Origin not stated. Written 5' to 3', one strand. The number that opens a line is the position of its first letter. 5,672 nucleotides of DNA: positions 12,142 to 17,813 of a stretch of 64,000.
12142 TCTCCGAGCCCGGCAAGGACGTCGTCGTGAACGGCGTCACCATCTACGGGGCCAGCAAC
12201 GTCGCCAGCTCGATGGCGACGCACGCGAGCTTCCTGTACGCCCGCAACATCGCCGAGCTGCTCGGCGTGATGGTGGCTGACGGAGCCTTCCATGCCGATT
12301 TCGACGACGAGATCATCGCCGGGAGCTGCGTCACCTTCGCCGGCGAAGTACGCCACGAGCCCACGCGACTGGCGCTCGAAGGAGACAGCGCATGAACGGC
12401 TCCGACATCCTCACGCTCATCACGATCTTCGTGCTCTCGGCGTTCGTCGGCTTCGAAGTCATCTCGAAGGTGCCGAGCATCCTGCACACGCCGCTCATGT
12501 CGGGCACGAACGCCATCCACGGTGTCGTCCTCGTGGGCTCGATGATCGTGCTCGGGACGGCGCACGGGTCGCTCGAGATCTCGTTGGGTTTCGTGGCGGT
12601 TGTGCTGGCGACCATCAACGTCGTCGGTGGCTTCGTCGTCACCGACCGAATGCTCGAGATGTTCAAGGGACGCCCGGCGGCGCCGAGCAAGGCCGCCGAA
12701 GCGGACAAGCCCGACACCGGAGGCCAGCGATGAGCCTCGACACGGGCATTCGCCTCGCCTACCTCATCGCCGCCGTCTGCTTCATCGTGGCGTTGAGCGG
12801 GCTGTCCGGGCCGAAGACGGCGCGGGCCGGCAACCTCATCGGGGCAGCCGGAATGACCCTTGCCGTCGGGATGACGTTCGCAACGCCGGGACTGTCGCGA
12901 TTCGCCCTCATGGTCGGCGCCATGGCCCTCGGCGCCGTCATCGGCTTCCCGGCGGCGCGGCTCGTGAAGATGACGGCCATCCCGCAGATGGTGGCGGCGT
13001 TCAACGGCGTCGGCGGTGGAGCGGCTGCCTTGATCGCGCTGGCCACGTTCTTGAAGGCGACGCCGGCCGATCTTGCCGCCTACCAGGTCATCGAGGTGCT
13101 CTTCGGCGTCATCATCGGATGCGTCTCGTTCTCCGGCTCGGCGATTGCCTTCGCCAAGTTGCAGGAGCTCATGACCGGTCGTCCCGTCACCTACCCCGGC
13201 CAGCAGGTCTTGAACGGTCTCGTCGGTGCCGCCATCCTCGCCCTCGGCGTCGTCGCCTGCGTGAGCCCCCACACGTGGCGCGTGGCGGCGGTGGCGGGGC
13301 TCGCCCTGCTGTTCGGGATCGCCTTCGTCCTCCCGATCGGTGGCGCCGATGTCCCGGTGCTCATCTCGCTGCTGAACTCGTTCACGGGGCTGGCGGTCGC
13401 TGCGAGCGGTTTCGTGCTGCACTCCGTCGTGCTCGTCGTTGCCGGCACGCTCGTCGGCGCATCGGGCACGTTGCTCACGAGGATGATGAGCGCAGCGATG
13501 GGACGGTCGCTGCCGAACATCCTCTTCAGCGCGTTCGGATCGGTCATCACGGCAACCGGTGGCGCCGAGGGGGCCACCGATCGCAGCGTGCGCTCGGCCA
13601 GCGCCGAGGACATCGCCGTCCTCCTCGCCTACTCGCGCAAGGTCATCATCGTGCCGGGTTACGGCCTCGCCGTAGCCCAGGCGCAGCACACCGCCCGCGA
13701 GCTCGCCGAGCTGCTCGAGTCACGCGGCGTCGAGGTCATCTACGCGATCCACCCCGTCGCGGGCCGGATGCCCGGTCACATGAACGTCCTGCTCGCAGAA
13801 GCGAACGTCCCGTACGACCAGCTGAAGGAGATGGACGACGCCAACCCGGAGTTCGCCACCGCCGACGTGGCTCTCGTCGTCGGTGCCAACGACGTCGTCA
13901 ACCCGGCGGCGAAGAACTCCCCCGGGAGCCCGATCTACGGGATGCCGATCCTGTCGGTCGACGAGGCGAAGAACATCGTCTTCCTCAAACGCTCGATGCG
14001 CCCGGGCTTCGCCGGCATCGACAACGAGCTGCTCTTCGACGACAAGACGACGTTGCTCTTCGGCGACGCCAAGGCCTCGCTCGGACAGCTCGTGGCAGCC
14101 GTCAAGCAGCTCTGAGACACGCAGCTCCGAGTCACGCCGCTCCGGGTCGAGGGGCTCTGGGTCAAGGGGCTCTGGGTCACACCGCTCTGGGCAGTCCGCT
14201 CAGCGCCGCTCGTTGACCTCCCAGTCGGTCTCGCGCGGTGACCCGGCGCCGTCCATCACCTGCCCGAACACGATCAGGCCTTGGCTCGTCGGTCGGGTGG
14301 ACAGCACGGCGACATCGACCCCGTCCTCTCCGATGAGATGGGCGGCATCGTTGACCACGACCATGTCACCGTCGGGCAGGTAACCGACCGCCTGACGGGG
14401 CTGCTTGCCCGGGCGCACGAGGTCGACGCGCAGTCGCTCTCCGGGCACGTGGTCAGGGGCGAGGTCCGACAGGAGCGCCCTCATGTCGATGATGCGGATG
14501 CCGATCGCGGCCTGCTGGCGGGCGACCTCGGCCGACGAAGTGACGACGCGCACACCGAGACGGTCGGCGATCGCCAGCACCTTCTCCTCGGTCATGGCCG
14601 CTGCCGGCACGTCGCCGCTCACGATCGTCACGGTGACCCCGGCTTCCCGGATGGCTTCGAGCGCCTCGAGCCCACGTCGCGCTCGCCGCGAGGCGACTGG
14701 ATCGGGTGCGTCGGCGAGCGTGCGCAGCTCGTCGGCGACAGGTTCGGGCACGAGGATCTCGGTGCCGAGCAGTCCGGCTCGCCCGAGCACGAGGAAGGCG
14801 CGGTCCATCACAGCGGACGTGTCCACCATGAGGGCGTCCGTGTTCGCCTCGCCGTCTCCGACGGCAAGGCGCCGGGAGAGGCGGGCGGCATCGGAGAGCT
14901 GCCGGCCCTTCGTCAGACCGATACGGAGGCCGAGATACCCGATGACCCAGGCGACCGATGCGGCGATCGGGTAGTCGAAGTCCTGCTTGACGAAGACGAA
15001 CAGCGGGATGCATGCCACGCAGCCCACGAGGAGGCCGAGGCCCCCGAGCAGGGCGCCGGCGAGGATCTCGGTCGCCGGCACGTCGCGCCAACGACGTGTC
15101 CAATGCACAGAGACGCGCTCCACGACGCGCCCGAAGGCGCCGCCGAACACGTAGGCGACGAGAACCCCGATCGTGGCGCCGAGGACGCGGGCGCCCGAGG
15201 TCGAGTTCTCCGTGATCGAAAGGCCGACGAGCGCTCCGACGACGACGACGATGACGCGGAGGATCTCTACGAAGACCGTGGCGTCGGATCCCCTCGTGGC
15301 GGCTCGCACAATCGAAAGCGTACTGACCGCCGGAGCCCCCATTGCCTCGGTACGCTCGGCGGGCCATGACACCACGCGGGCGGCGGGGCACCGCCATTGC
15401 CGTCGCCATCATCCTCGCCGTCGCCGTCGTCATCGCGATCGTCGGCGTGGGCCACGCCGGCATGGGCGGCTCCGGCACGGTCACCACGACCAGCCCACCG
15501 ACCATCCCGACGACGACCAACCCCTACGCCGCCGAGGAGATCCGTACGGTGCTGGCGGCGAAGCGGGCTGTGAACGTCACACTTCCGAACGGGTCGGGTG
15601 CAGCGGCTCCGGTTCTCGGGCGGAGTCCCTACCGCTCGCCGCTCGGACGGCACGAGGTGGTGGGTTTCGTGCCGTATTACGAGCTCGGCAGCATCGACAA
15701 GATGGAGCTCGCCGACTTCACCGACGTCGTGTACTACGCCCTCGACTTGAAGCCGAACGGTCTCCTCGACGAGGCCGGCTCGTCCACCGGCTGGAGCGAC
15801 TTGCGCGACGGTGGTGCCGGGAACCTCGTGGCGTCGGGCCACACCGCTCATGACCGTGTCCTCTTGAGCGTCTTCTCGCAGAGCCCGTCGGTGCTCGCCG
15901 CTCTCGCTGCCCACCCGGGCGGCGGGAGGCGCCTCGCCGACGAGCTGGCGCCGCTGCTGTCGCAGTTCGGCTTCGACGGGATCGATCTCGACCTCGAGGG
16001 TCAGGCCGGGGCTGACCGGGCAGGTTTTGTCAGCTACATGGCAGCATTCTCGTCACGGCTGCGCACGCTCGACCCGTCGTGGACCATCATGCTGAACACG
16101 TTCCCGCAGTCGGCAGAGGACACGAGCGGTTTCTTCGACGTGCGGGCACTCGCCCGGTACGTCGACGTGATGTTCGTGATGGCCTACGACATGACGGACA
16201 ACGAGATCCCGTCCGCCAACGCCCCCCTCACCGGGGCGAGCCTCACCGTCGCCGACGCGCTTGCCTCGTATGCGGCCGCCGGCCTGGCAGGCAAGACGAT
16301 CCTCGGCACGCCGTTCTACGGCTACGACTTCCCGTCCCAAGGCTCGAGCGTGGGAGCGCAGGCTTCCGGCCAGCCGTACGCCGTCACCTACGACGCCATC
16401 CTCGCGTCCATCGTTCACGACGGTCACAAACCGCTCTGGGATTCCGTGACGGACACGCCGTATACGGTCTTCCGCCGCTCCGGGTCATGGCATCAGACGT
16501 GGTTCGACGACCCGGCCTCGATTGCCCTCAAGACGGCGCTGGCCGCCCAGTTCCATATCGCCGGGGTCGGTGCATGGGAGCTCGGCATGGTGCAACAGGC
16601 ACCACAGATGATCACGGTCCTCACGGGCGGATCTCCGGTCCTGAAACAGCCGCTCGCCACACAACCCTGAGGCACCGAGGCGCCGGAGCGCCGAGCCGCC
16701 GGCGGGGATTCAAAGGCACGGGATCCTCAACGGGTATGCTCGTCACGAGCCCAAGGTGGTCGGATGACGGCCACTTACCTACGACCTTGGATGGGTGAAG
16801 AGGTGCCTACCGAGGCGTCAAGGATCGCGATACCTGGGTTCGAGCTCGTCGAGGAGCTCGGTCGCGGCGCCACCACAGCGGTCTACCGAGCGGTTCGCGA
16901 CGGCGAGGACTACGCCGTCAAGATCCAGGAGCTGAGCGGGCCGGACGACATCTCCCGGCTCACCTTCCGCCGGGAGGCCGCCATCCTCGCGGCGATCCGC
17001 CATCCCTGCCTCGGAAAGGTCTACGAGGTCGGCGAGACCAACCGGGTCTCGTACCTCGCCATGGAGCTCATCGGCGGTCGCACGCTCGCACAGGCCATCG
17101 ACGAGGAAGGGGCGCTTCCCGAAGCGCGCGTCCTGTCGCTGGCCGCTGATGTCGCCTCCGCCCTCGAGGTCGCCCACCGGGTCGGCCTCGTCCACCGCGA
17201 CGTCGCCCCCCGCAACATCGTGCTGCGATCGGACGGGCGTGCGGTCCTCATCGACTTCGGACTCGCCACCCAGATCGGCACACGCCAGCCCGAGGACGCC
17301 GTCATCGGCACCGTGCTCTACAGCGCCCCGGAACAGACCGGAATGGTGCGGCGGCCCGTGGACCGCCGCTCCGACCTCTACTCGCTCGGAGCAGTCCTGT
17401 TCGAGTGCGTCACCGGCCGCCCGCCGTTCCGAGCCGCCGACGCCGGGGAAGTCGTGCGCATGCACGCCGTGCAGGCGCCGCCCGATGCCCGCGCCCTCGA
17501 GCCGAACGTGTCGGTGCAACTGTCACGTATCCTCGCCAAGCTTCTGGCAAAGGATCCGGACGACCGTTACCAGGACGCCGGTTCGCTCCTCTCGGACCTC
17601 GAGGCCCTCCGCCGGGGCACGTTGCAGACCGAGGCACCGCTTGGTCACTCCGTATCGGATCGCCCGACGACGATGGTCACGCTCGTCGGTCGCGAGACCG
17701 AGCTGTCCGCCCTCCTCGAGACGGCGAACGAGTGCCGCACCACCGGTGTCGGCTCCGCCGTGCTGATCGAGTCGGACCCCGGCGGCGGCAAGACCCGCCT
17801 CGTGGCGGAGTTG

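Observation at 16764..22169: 1801-aa kinase-STAND-TPR-GAF-GAF-GGDEF protein with a tyrosine-kinase-like catalytic loop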

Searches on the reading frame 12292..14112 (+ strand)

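Call 17: search_protein_families(library=pfam, proteins=[window:12292-14112:+], max_evalue=0.001)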
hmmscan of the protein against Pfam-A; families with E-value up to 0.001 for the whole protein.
window:12292-14112:+ (607 aa): 2 families
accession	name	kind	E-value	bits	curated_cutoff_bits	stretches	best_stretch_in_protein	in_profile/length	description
PF02233.22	PNTB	-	4.5e-177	590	31.7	1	154-602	2-455/456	NAD(P) transhydrogenase beta subunit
PF20237.3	DUF6594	-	0.00086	19.7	30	0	89-216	128-236/238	Family of unknown function (DUF6594)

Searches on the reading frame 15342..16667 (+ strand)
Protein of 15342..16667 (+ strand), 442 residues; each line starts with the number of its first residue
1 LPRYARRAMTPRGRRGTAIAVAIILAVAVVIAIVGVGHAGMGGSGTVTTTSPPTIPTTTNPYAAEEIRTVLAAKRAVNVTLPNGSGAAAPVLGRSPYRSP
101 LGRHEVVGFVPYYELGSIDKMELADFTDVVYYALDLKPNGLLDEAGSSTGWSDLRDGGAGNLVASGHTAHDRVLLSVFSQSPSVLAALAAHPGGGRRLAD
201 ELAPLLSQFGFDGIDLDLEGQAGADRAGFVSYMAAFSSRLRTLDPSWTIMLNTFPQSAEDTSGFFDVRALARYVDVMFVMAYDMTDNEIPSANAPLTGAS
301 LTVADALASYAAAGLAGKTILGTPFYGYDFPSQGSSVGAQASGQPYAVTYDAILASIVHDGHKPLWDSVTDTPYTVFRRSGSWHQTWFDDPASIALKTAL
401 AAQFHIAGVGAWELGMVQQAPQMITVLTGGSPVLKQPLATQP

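Call 17: search_protein_families(library=pfam, proteins=[window:15342-16667:+], max_evalue=0.001)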
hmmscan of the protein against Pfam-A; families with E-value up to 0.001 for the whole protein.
window:15342-16667:+ (442 aa): 1 family
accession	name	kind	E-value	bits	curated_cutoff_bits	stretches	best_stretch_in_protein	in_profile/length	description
PF00704.34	Glyco_hydro_18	-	2.5e-28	100.1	29.6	1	187-416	82-316/317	Glycosyl hydrolases family 18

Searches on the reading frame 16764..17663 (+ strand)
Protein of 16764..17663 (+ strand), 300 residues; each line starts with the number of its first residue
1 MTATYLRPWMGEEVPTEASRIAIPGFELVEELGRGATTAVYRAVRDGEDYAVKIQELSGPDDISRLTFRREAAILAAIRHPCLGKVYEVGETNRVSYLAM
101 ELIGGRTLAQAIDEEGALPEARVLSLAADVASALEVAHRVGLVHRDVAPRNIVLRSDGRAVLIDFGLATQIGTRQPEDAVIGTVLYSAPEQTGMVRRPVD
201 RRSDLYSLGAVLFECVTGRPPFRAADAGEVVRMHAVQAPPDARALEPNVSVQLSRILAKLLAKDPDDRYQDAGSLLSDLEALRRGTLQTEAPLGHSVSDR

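Call 13: search_solved_structures(query=window:16764-17663:+, max_evalue=1e-20, show_alignments=2)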
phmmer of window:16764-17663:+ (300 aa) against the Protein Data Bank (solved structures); distinct sequences matched with E-value up to 1e-20: 110 (the best 60 are shown).
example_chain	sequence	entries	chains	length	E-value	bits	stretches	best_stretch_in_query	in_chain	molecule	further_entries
3f61_A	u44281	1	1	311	4e-45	157.8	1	25-286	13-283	Serine/threonine-protein kinase pknB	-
3f69_A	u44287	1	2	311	4.9e-45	157.5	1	25-286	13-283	Serine/threonine-protein kinase pknB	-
3ori_A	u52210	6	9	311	7.9e-45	156.8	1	25-286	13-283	Serine/threonine protein kinase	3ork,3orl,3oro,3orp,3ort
6i2p_A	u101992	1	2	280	6.2e-44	153.9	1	25-283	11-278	Serine/threonine-protein kinase PknB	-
1mru_A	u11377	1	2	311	1.7e-43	152.5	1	25-286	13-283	Probable serine/threonine-protein kinase pknB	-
5u94_A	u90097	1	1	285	2.9e-43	151.7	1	25-285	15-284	Serine/threonine-protein kinase PknB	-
1o6y_A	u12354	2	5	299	3.7e-43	151.3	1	25-283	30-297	SERINE/THREONINE-PROTEIN KINASE PKNB | Probable serine/threonine-protein kinase pknB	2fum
6b2p_A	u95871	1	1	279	3.8e-43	151.3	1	25-283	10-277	Serine/threonine-protein kinase PknB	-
3orm_A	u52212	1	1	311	4.6e-43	151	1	25-286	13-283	Serine/threonine protein kinase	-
9ruj_A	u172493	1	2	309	1.4e-37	133.1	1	21-281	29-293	Serine/threonine-protein kinase StkP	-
2h34_A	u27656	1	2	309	2.1e-37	132.5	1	27-278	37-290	Serine/threonine-protein kinase pknE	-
9ruk_A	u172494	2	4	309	1.3e-36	129.9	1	21-281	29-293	Serine/threonine-protein kinase StkP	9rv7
9ru3_A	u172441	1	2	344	1.8e-36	129.4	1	23-281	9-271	Serine/threonine-protein kinase StkP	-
9tmq_A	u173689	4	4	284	2.7e-33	119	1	33-285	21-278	Serine/threonine-protein kinase PknA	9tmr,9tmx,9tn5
4ow8_A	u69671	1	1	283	2.7e-33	119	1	33-285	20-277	Serine/threonine-protein kinase PknA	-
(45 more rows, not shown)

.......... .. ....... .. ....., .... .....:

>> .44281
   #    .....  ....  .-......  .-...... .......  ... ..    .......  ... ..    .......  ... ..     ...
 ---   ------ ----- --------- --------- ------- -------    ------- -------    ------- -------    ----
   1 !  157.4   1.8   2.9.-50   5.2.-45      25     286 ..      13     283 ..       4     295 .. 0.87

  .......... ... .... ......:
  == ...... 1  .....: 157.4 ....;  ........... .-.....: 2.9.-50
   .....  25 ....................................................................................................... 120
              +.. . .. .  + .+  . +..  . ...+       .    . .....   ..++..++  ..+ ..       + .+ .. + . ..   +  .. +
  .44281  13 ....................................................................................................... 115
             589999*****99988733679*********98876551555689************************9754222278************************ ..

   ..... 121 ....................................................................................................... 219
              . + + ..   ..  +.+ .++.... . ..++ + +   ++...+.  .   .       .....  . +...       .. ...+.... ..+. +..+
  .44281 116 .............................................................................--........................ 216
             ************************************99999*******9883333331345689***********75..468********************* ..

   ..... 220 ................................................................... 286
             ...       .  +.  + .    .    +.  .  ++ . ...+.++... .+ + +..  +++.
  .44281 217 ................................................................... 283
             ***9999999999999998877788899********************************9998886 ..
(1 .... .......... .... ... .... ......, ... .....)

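Call 27: search_protein_representatives(protein=window:16764-17663:+)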
Query: 300 residues. Proteins with E-value up to 0.001 (for the whole library): 1115574; up to 1e-10: 781411; up to 1e-30: 123824. The best 150 are listed.
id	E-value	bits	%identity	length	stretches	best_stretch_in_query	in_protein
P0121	9.2e-147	504.4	32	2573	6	21-276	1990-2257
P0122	8.9e-130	448.7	30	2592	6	9-277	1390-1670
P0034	1.1e-127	441.8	72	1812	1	15-299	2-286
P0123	1.2e-127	441.7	32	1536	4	25-282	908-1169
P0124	1.2e-125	435.1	32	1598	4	23-281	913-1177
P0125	1.3e-113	395.7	34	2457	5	12-285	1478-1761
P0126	4.7e-112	390.5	32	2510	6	9-290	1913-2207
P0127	1.3e-109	382.5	34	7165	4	26-283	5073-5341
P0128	1.5e-106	372.4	35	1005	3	19-285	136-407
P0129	4.0e-105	367.8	36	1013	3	22-286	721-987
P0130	2.3e-104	365.3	33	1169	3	25-281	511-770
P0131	1.2e-99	349.9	34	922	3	18-282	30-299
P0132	2.7e-99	348.7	33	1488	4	23-281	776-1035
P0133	3.2e-99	348.5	33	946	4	24-294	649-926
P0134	8.5e-99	347.0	33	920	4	60-281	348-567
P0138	1.1e-92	327.1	61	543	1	17-295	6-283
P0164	4.7e-82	292.1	37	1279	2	15-285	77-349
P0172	7.0e-81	288.3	39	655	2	59-279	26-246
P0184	3.0e-79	282.9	36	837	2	13-287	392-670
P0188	9.0e-79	281.4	37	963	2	25-296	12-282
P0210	5.0e-77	275.6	34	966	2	23-290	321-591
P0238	4.7e-75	269.2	35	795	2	26-281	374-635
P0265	6.0e-74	265.5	53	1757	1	25-287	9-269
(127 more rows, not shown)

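Call 29: search_protein_families(library=pfam, proteins=[P0172, P0188, P0138, P0265, P0184, P0164, P0238, P0210], max_evalue=0.00001)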
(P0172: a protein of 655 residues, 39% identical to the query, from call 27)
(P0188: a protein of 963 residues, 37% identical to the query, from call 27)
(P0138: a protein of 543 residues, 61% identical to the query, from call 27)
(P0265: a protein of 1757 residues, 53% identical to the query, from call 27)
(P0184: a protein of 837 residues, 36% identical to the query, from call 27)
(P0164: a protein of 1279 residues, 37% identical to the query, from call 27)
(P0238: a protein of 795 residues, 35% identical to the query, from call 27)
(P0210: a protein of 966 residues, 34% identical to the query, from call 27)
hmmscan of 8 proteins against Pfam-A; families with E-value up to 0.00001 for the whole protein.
P0172 (655 aa): 5 families
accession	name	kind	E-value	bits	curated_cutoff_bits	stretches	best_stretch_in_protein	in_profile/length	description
PF00069.31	Pkinase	-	5.1e-91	305.1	31.7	2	283-537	1-253/263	Protein kinase domain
PF07714.23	PK_Tyr_Ser-Thr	-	5.7e-56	190.1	23.1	2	285-536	3-249/258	Protein tyrosine and serine/threonine kinase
PF06293.20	Kdo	-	6.5e-11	42.5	21.3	0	65-137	94-171/207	Lipopolysaccharide kinase (Kdo/WaaP) family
PF03109.22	ABC1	-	5.7e-08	32.6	22.9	0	64-140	144-219/244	ABC1 atypical kinase-like domain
PF01636.29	APH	-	3.5e-06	27.4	23.2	0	106-135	167-197/239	Phosphotransferase enzyme family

P0188 (963 aa): 6 families
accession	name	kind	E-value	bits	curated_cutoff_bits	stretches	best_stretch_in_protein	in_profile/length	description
PF00069.31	Pkinase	-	1e-92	310.7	31.7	2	310-567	1-255/263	Protein kinase domain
PF07714.23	PK_Tyr_Ser-Thr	-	3.8e-56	190.7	23.1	2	312-564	3-250/258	Protein tyrosine and serine/threonine kinase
PF17667.7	Pkinase_fungal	-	4.6e-08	32.6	24.1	0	409-496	287-371/387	Fungal protein kinase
PF03109.22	ABC1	-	6e-08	32.6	22.9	0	383-466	143-219/244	ABC1 atypical kinase-like domain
PF01636.29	APH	-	2.2e-07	31.3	23.2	0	129-158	167-197/239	Phosphotransferase enzyme family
PF06293.20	Kdo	-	4.3e-07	30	21.3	0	88-162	94-173/207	Lipopolysaccharide kinase (Kdo/WaaP) family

P0138 (543 aa): 4 families
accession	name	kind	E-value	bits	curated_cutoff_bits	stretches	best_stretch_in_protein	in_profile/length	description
PF00069.31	Pkinase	-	8.4e-42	143.8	31.7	1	15-263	1-258/263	Protein kinase domain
PF07714.23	PK_Tyr_Ser-Thr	-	2.3e-23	83.3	23.1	1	16-256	2-248/258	Protein tyrosine and serine/threonine kinase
PF13191.12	AAA_16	-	6.8e-18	66.1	32.6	1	295-479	1-167/167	AAA ATPase domain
PF01636.29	APH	-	1.2e-08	35.5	23.2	0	19-129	3-110/239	Phosphotransferase enzyme family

P0265 (1757 aa): 8 families
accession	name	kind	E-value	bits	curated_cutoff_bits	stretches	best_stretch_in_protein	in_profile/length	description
PF00990.26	GGDEF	-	3e-45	154.3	23.8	1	1593-1750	1-161/161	Diguanylate cyclase, GGDEF domain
PF00069.31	Pkinase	-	3.3e-39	135.3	31.7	1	13-262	4-261/263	Protein kinase domain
PF13191.12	AAA_16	-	7.1e-30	105.1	32.6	1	294-477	1-166/167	AAA ATPase domain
PF07714.23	PK_Tyr_Ser-Thr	-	2.8e-21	76.4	23.1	1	12-252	3-248/258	Protein tyrosine and serine/threonine kinase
PF13492.12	GAF_3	-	2.9e-20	73.4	27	1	1287-1421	3-129/129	GAF domain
PF01590.32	GAF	-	3.8e-20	73.2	22.4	1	1285-1419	1-133/133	GAF domain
PF13185.12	GAF_2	-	2.9e-19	70.1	28.6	1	1286-1420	4-136/136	GAF domain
PF13401.12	AAA_22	-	2.1e-07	31.8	27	1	316-466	4-104/130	AAA domain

P0184 (837 aa): 6 families
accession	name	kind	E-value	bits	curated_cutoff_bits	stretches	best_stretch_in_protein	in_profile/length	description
PF00069.31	Pkinase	-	2.4e-100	335.7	31.7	2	73-294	1-209/263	Protein kinase domain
PF07714.23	PK_Tyr_Ser-Thr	-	3.2e-64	217.2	23.1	2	76-338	4-258/258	Protein tyrosine and serine/threonine kinase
PF01636.29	APH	-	8.7e-12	45.7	23.2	0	522-550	168-197/239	Phosphotransferase enzyme family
PF03109.22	ABC1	-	3.4e-09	36.7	22.9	0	482-558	147-222/244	ABC1 atypical kinase-like domain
PF14531.12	Kinase-like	-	7.3e-08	32.4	25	0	518-606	160-250/289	Kinase-like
PF06293.20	Kdo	-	4.9e-06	26.6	21.3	0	149-215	92-166/207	Lipopolysaccharide kinase (Kdo/WaaP) family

P0164 (1279 aa): 8 families
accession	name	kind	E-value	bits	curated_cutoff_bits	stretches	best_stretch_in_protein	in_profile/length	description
PF00069.31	Pkinase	-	1.1e-103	346.6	31.7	2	622-872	1-254/263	Protein kinase domain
PF07714.23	PK_Tyr_Ser-Thr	-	7.2e-72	242.2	23.1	2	90-339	4-254/258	Protein tyrosine and serine/threonine kinase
PF01636.29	APH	-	7.1e-12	46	23.2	0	721-770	151-201/239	Phosphotransferase enzyme family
PF03109.22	ABC1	-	1.2e-08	34.9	22.9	0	664-771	117-219/244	ABC1 atypical kinase-like domain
PF01556.23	DnaJ_C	-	1.7e-08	35.1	26.6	1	1153-1278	2-72/152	DnaJ C terminal domain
PF19974.5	TCAD9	-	1.6e-06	28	40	0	174-226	272-321/429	Ternary complex associated domain 9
PF13490.11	zf-HC2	-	5.5e-06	26.8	22.2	1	1-28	8-35/35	Putative zinc-finger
PF01163.29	RIO1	-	8.5e-06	25.9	22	0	698-772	84-157/187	RIO domain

P0238 (795 aa): 10 families
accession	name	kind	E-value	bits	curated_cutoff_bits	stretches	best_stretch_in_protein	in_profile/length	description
PF00069.31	Pkinase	-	6.2e-109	363.9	31.7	2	86-334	1-254/263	Protein kinase domain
PF07714.23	PK_Tyr_Ser-Thr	-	3.9e-76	256.2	23.1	2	376-624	3-250/258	Protein tyrosine and serine/threonine kinase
PF03109.22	ABC1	-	2.9e-16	59.8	22.9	0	158-234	142-217/244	ABC1 atypical kinase-like domain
PF01636.29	APH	-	1.1e-12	48.7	23.2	0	472-519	148-197/239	Phosphotransferase enzyme family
PF19974.5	TCAD9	-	1.3e-08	34.9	40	0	200-229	294-322/429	Ternary complex associated domain 9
PF01163.29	RIO1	-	1.5e-08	34.9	22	0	159-229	81-149/187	RIO domain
PF06293.20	Kdo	-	1.7e-08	34.6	21.3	0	163-231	96-169/207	Lipopolysaccharide kinase (Kdo/WaaP) family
PF14531.12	Kinase-like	-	2.1e-06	27.6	25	0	487-580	160-255/289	Kinase-like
PF17667.7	Pkinase_fungal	-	6.7e-06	25.5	24.1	0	199-271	301-379/387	Fungal protein kinase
PF12330.14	Haspin_kinase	-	7.3e-06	25.7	25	0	453-521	190-255/364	Haspin like kinase domain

P0210 (966 aa): 8 families
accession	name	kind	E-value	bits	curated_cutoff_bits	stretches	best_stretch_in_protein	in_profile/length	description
PF00069.31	Pkinase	-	4.6e-99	331.5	31.7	2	324-571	1-253/263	Protein kinase domain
PF07714.23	PK_Tyr_Ser-Thr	-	1.5e-62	211.7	23.1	2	325-571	2-252/258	Protein tyrosine and serine/threonine kinase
PF01636.29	APH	-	1.1e-13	52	23.2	0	428-468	151-196/239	Phosphotransferase enzyme family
PF17667.7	Pkinase_fungal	-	1.4e-11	44.2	24.1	0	120-175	287-344/387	Fungal protein kinase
PF03109.22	ABC1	-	1.1e-09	38.3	22.9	0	400-471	146-216/244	ABC1 atypical kinase-like domain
PF06293.20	Kdo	-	1.5e-07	31.6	21.3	0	407-467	103-167/207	Lipopolysaccharide kinase (Kdo/WaaP) family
PF01163.29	RIO1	-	3.7e-07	30.4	22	0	397-470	81-152/187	RIO domain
PF19974.5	TCAD9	-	9e-06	25.5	40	0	427-467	283-322/429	Ternary complex associated domain 9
